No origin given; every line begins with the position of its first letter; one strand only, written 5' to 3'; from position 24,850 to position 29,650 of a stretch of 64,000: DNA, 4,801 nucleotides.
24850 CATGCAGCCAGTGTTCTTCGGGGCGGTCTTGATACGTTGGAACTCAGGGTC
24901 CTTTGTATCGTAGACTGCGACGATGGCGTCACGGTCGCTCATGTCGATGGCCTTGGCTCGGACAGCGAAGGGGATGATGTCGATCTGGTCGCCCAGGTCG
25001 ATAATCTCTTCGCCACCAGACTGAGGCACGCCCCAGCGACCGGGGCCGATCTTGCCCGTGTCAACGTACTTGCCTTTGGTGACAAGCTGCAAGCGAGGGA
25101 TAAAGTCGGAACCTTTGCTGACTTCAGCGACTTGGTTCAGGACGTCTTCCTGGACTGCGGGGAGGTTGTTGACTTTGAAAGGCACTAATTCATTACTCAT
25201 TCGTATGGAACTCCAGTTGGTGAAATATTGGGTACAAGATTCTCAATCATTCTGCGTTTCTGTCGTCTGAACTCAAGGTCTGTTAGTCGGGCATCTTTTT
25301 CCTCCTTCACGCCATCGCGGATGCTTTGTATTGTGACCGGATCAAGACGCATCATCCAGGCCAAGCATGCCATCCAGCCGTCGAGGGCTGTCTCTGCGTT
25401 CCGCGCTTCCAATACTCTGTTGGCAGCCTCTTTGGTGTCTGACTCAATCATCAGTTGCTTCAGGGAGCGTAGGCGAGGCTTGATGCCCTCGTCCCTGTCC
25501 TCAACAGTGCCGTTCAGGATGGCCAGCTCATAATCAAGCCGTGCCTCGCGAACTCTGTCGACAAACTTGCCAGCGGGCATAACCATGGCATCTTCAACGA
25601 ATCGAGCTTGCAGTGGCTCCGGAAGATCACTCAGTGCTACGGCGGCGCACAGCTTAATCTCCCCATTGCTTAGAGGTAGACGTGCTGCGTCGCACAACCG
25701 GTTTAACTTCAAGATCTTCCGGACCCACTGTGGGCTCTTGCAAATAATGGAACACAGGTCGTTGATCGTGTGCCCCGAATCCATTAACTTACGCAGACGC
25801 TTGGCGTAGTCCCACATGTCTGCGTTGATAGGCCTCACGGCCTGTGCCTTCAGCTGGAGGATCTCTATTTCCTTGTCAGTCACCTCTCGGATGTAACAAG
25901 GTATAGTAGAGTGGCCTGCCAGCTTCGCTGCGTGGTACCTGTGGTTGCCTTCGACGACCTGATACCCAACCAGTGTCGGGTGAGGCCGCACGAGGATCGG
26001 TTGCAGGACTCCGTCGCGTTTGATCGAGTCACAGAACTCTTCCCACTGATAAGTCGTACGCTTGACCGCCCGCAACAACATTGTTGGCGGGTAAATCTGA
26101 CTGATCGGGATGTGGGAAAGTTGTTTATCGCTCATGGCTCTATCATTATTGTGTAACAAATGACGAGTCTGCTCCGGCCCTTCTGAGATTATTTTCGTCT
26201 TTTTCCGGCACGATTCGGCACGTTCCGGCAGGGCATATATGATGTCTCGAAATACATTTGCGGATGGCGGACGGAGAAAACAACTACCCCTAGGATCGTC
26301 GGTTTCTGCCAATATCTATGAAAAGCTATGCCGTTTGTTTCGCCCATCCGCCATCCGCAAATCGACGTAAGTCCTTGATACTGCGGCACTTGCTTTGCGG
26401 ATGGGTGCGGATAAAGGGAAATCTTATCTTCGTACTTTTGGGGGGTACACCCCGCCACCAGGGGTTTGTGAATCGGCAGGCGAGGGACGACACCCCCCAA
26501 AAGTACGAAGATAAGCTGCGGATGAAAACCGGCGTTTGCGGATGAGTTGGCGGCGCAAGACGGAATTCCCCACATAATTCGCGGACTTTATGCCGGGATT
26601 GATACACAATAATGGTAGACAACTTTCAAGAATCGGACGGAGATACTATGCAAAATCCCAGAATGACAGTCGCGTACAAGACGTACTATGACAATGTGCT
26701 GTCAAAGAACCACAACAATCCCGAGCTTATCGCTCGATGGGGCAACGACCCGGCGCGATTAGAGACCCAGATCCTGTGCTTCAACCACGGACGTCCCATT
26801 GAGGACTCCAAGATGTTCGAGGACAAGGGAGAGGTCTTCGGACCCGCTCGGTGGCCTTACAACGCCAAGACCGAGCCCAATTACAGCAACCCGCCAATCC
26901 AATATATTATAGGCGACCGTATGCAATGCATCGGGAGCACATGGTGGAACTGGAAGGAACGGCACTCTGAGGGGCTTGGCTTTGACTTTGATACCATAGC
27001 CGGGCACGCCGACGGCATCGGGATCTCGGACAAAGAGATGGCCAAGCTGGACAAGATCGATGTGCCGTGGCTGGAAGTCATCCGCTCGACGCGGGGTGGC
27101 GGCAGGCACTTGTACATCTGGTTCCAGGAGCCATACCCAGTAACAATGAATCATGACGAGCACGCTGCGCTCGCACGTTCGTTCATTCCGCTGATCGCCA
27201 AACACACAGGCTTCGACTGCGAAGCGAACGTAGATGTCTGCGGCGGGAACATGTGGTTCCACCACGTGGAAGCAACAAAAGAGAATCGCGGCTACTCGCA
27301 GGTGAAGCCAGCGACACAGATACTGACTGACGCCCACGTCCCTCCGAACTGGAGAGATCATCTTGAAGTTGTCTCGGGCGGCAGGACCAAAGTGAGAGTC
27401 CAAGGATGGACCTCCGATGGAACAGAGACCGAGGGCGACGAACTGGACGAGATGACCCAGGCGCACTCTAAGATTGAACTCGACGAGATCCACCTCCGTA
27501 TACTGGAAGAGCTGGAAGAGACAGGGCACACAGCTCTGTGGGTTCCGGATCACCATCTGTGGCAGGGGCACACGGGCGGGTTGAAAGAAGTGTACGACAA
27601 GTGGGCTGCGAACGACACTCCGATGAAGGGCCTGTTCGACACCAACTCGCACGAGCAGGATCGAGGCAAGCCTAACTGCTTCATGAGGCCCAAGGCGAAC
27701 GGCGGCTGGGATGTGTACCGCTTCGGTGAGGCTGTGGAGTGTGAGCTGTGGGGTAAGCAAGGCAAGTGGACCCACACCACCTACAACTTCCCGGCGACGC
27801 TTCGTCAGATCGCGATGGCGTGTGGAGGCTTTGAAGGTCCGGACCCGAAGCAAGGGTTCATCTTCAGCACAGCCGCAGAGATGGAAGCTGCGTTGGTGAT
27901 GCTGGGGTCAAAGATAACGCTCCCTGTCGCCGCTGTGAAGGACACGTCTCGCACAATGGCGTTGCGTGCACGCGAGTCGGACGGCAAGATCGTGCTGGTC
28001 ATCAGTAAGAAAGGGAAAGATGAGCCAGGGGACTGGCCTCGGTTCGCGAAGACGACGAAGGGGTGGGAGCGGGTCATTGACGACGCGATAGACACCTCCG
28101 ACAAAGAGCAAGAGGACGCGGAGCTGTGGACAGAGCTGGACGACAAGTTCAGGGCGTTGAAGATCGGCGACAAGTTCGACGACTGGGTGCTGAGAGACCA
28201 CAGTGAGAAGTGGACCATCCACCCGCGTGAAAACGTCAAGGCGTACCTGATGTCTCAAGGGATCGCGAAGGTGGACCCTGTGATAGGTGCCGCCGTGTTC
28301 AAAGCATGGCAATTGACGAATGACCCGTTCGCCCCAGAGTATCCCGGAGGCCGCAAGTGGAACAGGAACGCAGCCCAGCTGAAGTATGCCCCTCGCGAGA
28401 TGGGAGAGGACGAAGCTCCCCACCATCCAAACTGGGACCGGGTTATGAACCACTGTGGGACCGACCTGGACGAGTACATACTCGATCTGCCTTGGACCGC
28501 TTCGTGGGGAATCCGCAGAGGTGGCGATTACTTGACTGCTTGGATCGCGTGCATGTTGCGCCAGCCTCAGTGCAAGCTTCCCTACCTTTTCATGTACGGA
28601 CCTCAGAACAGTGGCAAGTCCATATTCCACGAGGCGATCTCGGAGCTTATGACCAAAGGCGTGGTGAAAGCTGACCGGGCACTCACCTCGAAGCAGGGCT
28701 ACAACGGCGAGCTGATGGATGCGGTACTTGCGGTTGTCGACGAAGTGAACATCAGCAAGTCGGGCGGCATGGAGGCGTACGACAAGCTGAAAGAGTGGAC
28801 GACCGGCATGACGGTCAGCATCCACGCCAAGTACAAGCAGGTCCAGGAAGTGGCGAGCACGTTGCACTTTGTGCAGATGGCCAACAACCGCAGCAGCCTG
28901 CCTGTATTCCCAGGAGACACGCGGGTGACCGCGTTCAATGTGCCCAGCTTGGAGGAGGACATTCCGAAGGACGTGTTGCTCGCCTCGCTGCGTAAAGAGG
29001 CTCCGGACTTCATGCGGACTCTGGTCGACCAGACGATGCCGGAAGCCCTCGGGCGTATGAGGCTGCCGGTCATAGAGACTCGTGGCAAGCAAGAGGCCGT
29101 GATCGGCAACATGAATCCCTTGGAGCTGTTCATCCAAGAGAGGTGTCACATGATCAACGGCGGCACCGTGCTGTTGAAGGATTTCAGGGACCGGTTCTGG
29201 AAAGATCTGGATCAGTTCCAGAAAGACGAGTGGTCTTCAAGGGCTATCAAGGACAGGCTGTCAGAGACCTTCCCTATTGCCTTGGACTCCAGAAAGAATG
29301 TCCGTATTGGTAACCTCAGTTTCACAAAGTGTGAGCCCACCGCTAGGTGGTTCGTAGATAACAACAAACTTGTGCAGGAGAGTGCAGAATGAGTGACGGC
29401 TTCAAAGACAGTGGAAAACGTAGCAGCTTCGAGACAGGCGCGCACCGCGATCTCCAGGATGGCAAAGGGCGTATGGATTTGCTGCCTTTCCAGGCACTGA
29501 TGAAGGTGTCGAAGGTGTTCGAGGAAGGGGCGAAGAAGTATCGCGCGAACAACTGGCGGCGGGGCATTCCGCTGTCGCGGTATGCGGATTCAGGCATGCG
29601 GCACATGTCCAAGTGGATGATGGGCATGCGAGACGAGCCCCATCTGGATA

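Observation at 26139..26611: Iteron-rich divergent region with a 23-bp perfect inverted repeat between the ParB-like and primase/helicase genes: candidate origin of replication or parS-like centromere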

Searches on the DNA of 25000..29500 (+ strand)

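Call 9: search_dna_similar(query=window:25000-29500:+, collection=phages, mode=distant, max_rows=30)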
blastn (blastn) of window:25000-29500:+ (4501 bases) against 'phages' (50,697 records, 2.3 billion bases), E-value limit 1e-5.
No match.

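Call 48: search_rna_families(source=window, start=26000, end=26800, threshold=evalue, max_evalue=5)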
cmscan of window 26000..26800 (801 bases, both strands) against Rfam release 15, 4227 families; matches with E-value up to 5: 2.
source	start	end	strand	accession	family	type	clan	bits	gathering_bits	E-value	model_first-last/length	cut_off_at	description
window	26422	26516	+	RF00798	mir-49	Gene; miRNA;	-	19.6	60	0.43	1-74/74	no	mir-49 microRNA precursor family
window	26605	26671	-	RF00788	mir-287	Gene; miRNA;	-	15.5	80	3.4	1-73/73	no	mir-287 microRNA precursor family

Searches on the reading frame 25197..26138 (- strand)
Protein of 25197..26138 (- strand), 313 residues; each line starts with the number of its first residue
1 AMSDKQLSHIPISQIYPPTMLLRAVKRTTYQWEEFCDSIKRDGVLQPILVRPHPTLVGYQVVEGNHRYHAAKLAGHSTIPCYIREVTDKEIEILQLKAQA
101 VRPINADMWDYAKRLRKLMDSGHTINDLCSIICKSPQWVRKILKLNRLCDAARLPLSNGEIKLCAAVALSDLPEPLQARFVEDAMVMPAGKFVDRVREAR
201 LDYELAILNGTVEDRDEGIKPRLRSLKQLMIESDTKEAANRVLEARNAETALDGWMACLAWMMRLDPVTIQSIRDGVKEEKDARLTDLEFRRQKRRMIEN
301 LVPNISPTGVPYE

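Call 10: search_protein_families(library=pfam, proteins=[window:25197-26138:-], max_evalue=0.01)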
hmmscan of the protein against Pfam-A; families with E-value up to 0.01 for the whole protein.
window:25197-26138:- (313 aa): 2 families
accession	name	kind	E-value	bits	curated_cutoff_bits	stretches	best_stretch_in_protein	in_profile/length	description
PF02195.25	ParB_N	-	4.7e-16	59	26.3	1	6-92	2-86/95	ParB N-terminal domain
PF17762.8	HTH_ParB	-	0.0023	18.5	22.6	1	110-184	7-83/102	ParB HTH domain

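Call 11: search_protein_families(library=phrogs, proteins=[window:25197-26138:-], max_evalue=0.001)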
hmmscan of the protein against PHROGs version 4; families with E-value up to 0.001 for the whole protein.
window:25197-26138:- (313 aa): 16 families
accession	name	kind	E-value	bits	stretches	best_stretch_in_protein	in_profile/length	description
phrog_4715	-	DNA, RNA and nucleotide metabolism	2.1e-21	76.9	1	5-183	145-342/630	ParB-like partition protein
phrog_3264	-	DNA, RNA and nucleotide metabolism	2.7e-18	67.7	1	5-144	47-183/337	ParB-like partition protein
phrog_1033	-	DNA, RNA and nucleotide metabolism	1.4e-16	62.2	1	29-177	55-207/334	ParB-like partition protein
phrog_6218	-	DNA, RNA and nucleotide metabolism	3.7e-16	60.3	1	31-169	26-165/506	ParB-like partition protein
phrog_3951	-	unknown function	2.1e-10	41.6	1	6-98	17-110/301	-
phrog_18726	-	unknown function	1.3e-08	35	1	68-183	97-211/572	-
phrog_8071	-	DNA, RNA and nucleotide metabolism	2.2e-08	34.8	1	6-110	6-102/389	ParB-like partition protein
phrog_26387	-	DNA, RNA and nucleotide metabolism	1.5e-06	28.8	1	31-84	32-85/252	ParB-like partition nuclease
phrog_620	-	DNA, RNA and nucleotide metabolism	1.6e-06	29.3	1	28-94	28-90/217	ParB-like partition protein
phrog_723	-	DNA, RNA and nucleotide metabolism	2.3e-06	28.5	1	36-89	37-92/223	ParB-like partition protein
phrog_2159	-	DNA, RNA and nucleotide metabolism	3.9e-06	27.5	1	37-72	89-123/365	ParB-like partition protein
phrog_940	-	DNA, RNA and nucleotide metabolism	8.3e-06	26.2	1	28-123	25-113/388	nuclease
phrog_498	-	other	9.3e-06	25.4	1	27-96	53-120/633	DNA methyltransferase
phrog_12047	-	DNA, RNA and nucleotide metabolism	1.2e-05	26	1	33-91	22-75/301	ParB-like partition nuclease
phrog_7405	-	unknown function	0.00014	22.6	1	28-96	43-112/250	-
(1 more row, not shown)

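Call 16: find_related_loci(query=window:25197-26138:-, collection=viral_contigs, flank=4000)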
Query window:25197-26138:- (313 aa) in viral_contigs; peptide patterns used: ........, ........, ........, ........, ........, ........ (x = any residue, [..] = any of these).
20 stretches matched a pattern, but none encodes a relative of the query by tblastn (E <= 1e-3).

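Call 33: search_solved_structures(query=window:25197-26135:-, max_evalue=0.01, show_alignments=2)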
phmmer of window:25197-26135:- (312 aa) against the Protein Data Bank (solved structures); distinct sequences matched with E-value up to 0.01: 12.
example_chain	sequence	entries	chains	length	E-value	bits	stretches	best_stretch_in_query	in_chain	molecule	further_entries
6t1f_A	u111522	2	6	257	1.2e-14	57.7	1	30-176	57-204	Chromosome-partitioning protein ParB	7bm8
1vz0_A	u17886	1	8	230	2.9e-14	56.4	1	10-171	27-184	Chromosome-partitioning protein Spo0J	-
7bnr_A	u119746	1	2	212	9.8e-10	41.5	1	31-173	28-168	ParB family protein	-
7bnk_A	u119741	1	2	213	1.1e-09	41.4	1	31-173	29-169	ParB family protein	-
6sdk_A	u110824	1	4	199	2e-09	40.5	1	33-104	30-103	Stage 0 sporulation protein J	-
7o0n_A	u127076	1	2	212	2.1e-09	40.5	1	31-173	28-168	ParB family protein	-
7nfu_A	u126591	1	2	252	1.3e-06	31.2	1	4-138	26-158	Nucleoid occlusion protein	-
7ng0_A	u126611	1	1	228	1.4e-06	31.1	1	5-140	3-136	Nucleoid occlusion protein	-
4umk_A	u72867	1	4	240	3.1e-06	30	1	29-155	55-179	PROBABLE CHROMOSOME-PARTITIONING PROTEIN PARB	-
7ol9_A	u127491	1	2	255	0.00013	24.7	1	4-101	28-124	Nucleoid occlusion protein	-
8qa8_A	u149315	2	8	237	0.00056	22.6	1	34-162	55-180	Transcriptional repressor protein KorB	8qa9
6ky4_A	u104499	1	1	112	0.0041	19.8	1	7-89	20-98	Sulfiredoxin, chloroplastic/mitochondrial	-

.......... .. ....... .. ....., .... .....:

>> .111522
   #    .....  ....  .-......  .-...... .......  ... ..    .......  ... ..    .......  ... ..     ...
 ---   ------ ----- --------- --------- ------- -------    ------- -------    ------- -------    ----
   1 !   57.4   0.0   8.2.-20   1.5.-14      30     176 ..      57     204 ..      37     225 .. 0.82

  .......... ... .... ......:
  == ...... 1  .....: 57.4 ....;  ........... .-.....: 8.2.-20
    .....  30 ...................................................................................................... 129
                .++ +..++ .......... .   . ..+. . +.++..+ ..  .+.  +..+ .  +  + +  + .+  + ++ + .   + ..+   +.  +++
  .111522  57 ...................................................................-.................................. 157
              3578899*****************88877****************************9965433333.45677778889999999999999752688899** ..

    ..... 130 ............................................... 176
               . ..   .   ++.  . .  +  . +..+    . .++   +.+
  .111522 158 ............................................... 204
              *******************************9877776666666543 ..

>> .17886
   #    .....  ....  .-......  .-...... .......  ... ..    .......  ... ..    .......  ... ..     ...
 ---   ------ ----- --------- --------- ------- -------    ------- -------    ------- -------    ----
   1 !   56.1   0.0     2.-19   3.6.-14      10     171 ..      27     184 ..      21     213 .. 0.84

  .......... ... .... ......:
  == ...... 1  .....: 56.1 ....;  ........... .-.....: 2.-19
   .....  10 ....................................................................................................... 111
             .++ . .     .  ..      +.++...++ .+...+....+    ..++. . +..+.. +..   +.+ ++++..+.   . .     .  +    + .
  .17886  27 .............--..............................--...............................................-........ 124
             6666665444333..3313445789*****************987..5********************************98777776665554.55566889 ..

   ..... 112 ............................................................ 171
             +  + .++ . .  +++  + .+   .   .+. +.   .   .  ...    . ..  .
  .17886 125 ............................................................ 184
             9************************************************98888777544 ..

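Call 34: search_protein_families(library=ncbifam, proteins=[window:25197-26135:-], max_evalue=0.01)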
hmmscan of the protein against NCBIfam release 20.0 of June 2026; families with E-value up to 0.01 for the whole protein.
window:25197-26135:- (312 aa): 6 families
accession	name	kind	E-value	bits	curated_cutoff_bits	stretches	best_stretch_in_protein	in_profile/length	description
TIGR03734.1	PRTRC_parB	hypoth_equivalog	8.2e-20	70.8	278.6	1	28-196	14-183/555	PRTRC system ParB family protein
TIGR00180.1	parB_part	domain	6.1e-18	65.2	58.45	1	30-147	28-146/186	ParB/RepB/Spo0J family partition protein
TIGR04285.1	nucleoid_noc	exception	2.1e-15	56.8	315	1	6-173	2-166/255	nucleoid occlusion protein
TIGR03454.1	partition_RepB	equivalog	1.3e-08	34.6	201.5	1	28-96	85-153/325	plasmid partitioning protein RepB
NF010440.0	PRK13866.1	equivalog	5.2e-07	29.1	522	1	30-96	89-155/336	plasmid partitioning protein RepB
NF053625.1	SerKinSerKArch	equivalog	2.6e-06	26.8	380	1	30-92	34-97/244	ADP-dependent L-serine kinase SerK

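Call 40: search_dna_similar(query=window:25197-26135:-, collection=phages, mode=protein, max_rows=25)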
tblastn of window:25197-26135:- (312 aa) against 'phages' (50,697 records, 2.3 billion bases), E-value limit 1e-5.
Records with a match: 43; places in all: 43; records where one place covers at least 80% of the query: 0.
Best place of each record, by identity: <60% 43.
By first word of the organism name: Bacteriophage 19; Gordonia 9; Listeria 6; Staphylococcus 3; Enterococcus 2; Acinetobacter 2; Variovorax 1; Acidovorax 1.
By host as written in the record: - 22; Gordonia terrae 3612 9; Listeria monocytogenes 6; Staphylococcus aureus 3; Variovorax sp. ZS18.2.2 1; Enterococcus faecalis 1; Acidovorax valerianellae GBBC 3043 1.
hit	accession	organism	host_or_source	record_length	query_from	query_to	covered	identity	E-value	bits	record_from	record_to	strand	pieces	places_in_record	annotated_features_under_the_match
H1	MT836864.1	Bacteriophage sp.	human fecal samples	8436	9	234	72%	26.7%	3e-7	57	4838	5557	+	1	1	record has no annotation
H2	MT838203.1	Bacteriophage sp.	human fecal samples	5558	11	227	70%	27.4%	2e-7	58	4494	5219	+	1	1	record has no annotation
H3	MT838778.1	Bacteriophage sp.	human fecal samples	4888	6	202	63%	28.5%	6e-10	66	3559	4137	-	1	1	record has no annotation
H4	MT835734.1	Bacteriophage sp.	human fecal samples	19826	1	186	60%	29.2%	7e-9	63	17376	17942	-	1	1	record has no annotation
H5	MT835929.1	Bacteriophage sp.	human fecal samples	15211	3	184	58%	29.8%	3e-9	64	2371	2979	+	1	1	record has no annotation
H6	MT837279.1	Bacteriophage sp.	human fecal samples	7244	6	189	59%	27.9%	8e-7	56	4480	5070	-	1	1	record has no annotation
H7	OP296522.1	Variovorax phage VarioGold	Variovorax sp. ZS18.2.2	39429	33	183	48%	33.5%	2e-9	64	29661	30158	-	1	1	ParB/RepB/Spo0J family partition protein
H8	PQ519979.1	Enterococcus phage IME_EF3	-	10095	1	186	60%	25.9%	6e-8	60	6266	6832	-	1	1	record has no annotation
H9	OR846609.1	Enterococcus phage Efs 1-1-1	Enterococcus faecalis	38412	1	186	60%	25.9%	7e-8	60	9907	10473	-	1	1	record has no annotation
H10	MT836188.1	Bacteriophage sp.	human fecal samples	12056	31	197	54%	28.4%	3e-8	61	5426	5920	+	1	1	record has no annotation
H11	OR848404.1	Listeria phage LM 4-14-1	Listeria monocytogenes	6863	2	160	51%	29.4%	1e-6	56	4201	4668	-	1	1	record has no annotation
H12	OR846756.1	Listeria phage LM 4-11-1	Listeria monocytogenes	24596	2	160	51%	29.4%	1e-6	56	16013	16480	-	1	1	record has no annotation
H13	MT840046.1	Bacteriophage sp.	human fecal samples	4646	32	176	46%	32.2%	2e-8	61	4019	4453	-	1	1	record has no annotation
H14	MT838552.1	Bacteriophage sp.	human fecal samples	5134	5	176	55%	26.6%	2e-7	58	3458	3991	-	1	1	record has no annotation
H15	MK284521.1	Gordonia phage Kiko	Gordonia terrae 3612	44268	12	170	51%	28.8%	8e-6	53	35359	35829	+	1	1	50: ParB-like nuclease domain protein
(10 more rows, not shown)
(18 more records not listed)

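Call 50: find_homologous_proteins(query=window:25197-26135:-, max_evalue=1e-10)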
Query window:25197-26135:- (312 aa): 40 proteins with E <= 1e-10 among 1811 candidates.
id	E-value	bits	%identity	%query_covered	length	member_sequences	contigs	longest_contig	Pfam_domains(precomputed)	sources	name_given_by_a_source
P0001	5.5e-207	704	100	100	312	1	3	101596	PF02195.27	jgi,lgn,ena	-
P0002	2.2e-84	302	49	95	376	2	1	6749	PF17762.9,PF02195.27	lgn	-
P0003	1.3e-81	292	46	95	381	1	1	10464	PF02195.27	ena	-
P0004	5.9e-81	290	48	95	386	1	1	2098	PF17762.9,PF02195.27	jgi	-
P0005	8.4e-81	290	48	95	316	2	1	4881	PF02195.27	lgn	-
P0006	1.1e-80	289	48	96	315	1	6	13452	PF17762.9,PF02195.27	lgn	-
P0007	6.5e-80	287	45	99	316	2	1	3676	PF17762.9,PF02195.27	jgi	jgi:ParB/RepB/Spo0J family partition protein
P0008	2.3e-78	282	50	89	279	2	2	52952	PF17762.9,PF02195.27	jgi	jgi:hypothetical protein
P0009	1.5e-77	279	45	98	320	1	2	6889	PF17762.9,PF02195.27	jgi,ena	-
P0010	1.5e-77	279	47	95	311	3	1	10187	PF17762.9,PF02195.27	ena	-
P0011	1.3e-73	266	45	98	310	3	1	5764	PF17762.9,PF02195.27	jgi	jgi:ParB/RepB/Spo0J family partition protein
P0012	1.9e-72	262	44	94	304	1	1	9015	PF02195.27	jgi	-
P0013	2.1e-72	262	44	99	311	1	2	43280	PF17762.9,PF02195.27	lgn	-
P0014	1.1e-71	260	44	97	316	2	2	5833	PF17762.9,PF02195.27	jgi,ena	-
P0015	2.0e-71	259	44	97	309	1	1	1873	PF17762.9,PF02195.27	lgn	-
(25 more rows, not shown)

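Call 51: find_encoding_contigs(protein=P0008, flank=4500, max_places=2)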
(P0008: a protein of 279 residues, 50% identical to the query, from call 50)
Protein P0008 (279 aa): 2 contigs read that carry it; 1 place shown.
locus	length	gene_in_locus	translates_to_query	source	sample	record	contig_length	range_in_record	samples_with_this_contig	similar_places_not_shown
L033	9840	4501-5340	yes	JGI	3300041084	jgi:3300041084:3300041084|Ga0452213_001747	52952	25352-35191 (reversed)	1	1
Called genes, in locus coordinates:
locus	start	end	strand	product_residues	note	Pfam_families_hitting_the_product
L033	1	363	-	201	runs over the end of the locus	PF00929:RNase_T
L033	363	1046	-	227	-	PF18909:dGTP_diPhyd_N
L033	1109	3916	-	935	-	PF19263:DUF5906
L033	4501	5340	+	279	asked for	PF02195:ParB_N, PF17762:HTH_ParB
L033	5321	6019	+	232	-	-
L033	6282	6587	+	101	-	-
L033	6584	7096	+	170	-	-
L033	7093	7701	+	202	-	PF14386:DUF4417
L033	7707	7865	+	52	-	-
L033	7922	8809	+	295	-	-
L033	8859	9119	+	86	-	-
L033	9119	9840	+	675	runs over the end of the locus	PF00271:Helicase_C (weak)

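Call 52: find_encoding_contigs(protein=P0006, flank=4500, max_places=2)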
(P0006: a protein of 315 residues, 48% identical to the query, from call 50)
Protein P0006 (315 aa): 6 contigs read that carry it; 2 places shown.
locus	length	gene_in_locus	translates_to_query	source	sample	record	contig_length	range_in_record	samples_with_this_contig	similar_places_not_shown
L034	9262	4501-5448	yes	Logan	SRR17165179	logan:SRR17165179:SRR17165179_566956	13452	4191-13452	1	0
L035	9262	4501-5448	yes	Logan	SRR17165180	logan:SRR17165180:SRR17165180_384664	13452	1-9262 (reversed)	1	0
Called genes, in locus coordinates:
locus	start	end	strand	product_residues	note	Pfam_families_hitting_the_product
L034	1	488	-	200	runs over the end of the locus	PF00929:RNase_T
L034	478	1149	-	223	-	PF18909:dGTP_diPhyd_N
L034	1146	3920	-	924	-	PF19263:DUF5906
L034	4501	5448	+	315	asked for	PF02195:ParB_N, PF17762:HTH_ParB (weak)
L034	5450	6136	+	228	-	-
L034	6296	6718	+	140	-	-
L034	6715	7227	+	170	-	-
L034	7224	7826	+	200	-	PF14386:DUF4417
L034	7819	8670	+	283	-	-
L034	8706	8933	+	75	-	-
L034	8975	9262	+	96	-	?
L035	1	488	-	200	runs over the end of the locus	PF00929:RNase_T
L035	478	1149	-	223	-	PF18909:dGTP_diPhyd_N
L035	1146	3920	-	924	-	PF19263:DUF5906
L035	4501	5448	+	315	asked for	PF02195:ParB_N, PF17762:HTH_ParB (weak)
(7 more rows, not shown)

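Call 53: find_encoding_contigs(protein=P0002, flank=4500, max_places=2)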
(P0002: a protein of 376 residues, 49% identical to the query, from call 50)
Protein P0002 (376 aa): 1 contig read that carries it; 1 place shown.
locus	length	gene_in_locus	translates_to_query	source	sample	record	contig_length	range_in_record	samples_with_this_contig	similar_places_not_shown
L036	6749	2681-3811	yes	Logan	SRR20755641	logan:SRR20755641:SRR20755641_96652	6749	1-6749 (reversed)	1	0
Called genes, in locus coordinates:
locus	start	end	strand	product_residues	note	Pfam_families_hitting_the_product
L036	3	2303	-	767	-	?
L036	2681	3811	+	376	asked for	PF02195:ParB_N, PF17762:HTH_ParB (faint)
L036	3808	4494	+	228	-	-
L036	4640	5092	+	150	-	-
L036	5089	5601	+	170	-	-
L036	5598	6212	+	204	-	PF14386:DUF4417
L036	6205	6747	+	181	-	?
